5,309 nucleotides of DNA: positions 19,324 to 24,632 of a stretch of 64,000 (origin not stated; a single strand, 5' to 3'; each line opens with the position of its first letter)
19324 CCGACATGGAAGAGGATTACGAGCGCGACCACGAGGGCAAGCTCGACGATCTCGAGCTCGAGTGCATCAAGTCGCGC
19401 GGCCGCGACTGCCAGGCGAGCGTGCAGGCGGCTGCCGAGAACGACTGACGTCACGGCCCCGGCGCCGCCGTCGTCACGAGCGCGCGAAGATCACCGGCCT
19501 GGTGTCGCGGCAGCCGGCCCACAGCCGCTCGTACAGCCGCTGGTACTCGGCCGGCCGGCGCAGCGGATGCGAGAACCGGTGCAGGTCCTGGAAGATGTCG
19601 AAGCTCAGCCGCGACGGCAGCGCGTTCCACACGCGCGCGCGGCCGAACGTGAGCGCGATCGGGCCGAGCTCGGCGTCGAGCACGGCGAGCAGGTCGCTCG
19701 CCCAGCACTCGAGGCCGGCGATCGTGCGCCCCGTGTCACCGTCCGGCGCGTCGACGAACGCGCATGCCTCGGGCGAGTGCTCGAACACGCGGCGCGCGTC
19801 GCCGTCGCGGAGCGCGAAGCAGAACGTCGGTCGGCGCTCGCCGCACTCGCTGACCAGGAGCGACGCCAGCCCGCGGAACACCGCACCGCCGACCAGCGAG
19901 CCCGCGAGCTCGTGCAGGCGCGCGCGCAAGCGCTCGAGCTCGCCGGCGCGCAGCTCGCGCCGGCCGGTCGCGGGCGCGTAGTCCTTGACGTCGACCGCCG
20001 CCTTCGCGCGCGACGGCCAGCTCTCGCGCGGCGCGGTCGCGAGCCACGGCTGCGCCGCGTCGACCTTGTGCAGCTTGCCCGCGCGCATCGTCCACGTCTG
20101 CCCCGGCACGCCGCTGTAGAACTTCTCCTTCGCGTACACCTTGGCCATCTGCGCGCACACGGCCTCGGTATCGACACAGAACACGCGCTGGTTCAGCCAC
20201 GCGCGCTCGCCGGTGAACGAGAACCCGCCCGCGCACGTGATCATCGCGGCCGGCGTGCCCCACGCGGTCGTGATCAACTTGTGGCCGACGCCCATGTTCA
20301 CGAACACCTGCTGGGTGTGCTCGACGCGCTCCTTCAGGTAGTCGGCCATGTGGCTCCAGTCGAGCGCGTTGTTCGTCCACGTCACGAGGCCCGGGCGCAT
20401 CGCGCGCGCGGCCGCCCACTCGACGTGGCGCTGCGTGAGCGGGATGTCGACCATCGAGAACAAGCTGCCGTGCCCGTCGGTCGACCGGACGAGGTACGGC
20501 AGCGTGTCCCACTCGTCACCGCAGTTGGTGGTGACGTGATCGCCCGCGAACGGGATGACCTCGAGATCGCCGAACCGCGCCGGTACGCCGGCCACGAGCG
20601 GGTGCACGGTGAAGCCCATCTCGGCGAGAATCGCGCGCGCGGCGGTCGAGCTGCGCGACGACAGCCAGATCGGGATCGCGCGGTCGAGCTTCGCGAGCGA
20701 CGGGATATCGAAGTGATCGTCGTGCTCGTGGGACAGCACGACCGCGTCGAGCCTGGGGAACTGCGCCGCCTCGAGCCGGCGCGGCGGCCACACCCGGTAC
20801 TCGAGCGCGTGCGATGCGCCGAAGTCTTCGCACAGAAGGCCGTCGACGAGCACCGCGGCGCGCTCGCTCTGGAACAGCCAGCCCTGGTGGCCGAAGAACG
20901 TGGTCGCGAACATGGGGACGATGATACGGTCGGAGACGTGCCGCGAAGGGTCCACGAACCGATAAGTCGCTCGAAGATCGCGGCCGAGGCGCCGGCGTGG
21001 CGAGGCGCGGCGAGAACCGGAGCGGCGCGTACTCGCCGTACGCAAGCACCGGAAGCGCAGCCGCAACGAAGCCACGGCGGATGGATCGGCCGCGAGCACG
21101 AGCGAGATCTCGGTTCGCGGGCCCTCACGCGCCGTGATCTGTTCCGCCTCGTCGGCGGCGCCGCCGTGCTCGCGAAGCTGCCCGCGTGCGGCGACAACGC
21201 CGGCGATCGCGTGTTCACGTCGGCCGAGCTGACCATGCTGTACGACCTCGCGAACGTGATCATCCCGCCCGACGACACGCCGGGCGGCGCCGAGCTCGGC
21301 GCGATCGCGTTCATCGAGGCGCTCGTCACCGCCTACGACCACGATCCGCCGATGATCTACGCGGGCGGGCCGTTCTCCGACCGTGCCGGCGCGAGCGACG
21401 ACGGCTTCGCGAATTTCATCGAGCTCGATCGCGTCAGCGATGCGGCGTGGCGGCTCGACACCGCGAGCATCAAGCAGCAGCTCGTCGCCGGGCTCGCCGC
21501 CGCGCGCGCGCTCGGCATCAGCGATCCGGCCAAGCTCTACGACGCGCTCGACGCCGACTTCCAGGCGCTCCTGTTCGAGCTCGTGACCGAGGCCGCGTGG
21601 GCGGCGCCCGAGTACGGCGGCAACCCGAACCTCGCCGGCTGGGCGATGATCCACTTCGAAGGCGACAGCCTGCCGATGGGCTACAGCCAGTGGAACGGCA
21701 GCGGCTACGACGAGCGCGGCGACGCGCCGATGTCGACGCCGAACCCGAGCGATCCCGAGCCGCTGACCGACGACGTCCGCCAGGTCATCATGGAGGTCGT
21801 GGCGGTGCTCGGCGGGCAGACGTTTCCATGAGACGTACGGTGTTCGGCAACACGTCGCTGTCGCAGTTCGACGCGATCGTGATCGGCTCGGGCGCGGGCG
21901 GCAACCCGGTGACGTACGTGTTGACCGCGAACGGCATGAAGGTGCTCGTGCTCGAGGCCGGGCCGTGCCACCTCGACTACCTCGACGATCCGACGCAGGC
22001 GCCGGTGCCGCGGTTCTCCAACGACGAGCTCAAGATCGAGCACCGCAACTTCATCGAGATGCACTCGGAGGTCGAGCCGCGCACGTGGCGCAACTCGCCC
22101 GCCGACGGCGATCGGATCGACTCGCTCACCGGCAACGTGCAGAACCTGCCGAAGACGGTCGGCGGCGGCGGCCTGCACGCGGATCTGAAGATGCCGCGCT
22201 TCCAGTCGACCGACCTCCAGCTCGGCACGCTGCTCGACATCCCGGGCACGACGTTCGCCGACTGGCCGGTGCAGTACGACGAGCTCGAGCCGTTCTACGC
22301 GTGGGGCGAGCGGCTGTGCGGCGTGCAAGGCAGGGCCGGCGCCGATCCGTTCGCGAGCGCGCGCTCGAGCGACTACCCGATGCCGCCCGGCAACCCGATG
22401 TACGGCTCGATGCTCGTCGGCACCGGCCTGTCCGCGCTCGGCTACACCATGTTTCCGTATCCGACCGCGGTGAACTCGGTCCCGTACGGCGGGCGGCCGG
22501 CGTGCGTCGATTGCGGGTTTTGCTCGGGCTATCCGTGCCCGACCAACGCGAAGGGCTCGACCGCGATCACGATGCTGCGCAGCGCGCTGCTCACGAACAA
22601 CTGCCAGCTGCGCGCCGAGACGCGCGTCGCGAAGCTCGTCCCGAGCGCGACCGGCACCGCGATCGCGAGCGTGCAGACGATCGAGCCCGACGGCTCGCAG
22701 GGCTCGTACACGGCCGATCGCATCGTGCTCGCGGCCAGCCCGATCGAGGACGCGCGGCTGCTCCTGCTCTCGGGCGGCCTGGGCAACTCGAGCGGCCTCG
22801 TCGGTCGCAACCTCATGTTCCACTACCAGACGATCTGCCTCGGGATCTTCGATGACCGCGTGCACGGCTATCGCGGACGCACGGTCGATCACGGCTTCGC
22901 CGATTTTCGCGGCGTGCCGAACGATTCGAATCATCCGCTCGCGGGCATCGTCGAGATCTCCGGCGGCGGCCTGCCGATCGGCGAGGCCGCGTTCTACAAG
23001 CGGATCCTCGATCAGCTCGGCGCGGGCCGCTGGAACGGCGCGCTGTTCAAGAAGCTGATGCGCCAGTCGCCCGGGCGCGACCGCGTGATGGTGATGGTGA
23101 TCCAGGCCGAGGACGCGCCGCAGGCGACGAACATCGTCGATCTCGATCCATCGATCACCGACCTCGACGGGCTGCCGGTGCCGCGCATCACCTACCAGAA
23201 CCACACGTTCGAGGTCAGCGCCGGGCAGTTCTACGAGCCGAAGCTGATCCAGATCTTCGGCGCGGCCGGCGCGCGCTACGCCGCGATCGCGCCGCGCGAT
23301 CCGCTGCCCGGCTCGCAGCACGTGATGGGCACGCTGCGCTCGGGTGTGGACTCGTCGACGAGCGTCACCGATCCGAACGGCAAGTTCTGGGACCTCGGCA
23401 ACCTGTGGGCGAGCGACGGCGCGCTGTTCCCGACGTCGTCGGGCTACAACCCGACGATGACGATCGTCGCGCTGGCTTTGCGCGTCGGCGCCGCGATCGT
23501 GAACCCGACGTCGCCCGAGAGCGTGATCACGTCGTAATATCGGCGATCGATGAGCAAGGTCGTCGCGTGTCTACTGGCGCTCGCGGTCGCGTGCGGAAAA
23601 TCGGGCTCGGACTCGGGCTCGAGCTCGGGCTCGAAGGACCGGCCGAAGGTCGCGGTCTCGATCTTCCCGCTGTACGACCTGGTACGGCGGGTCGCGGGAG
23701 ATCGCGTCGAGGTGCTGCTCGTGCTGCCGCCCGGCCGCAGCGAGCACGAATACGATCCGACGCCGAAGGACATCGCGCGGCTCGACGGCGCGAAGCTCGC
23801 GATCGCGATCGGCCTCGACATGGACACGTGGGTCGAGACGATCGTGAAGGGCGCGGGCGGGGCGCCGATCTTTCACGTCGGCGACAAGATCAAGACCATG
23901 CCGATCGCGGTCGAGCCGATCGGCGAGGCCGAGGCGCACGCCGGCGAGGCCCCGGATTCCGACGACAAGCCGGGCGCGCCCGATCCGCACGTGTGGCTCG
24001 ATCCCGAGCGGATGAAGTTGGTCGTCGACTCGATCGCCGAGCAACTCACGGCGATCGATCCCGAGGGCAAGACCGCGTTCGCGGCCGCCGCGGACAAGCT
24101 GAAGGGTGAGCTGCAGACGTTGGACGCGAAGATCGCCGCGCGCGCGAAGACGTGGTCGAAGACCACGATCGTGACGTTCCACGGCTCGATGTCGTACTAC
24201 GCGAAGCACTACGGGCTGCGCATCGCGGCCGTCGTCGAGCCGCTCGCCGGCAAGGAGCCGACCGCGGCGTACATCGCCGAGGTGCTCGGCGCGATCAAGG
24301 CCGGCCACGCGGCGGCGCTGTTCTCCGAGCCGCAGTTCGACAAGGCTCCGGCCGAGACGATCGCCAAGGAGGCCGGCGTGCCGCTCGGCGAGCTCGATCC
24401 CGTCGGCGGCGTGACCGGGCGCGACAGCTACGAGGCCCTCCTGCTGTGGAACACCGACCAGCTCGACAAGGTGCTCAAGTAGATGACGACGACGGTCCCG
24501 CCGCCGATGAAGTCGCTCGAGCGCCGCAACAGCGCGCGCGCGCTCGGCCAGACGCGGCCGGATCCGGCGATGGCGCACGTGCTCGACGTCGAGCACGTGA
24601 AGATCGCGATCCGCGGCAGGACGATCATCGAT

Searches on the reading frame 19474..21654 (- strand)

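Call 63: search_protein_families(library=pfam, proteins=[window:19474-21654:-], max_evalue=0.0001)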
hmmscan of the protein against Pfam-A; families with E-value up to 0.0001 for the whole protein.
window:19474-21654:- (726 aa): 1 family
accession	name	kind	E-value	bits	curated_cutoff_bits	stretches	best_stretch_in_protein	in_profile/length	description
PF12706.13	Lactamase_B_2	-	8.5e-10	39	27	1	287-412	17-151/200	Beta-lactamase superfamily domain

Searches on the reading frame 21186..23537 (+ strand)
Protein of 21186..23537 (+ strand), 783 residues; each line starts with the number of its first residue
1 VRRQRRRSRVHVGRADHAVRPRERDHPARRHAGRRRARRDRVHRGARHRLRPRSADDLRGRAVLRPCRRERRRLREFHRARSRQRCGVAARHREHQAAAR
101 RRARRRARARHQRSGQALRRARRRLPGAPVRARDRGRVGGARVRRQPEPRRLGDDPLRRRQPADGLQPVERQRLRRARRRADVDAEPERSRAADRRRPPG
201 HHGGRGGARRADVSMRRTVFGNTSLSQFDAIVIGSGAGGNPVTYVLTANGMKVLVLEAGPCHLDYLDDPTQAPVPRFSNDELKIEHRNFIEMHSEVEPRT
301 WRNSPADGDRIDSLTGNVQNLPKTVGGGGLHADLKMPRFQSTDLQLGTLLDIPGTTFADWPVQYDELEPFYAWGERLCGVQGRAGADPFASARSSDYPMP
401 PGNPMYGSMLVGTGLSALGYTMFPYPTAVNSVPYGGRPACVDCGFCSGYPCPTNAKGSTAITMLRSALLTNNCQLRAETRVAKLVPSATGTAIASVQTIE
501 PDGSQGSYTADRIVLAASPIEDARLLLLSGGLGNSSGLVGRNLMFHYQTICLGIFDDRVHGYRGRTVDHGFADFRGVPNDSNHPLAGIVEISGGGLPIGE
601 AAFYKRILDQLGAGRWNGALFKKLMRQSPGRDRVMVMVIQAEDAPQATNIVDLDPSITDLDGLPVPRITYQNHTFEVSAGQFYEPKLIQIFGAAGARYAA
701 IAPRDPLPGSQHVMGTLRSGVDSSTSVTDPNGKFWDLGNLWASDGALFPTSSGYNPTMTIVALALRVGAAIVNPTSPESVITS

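Call 85: search_protein_families(library=pfam, proteins=[window:21186-23537:+], max_evalue=0.0001)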
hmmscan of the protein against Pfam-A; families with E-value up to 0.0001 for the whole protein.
window:21186-23537:+ (783 aa): 2 families
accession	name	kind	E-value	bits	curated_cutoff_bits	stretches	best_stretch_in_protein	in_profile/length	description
PF05199.19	GMC_oxred_C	-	5.1e-15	56.7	24.6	1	645-764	1-139/139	GMC oxidoreductase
PF00732.25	GMC_oxred_N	-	6.9e-12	46.1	23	1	440-547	111-217/218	GMC oxidoreductase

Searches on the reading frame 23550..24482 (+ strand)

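Call 33: search_protein_families(library=pfam, proteins=[window:23550-24482:+], max_evalue=0.01)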
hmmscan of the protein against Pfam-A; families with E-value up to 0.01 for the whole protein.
window:23550-24482:+ (310 aa): 1 family
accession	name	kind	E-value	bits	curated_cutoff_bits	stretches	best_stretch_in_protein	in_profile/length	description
PF01297.22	ZnuA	-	1e-68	232.1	29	1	34-307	1-262/263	Zinc-uptake complex component A periplasmic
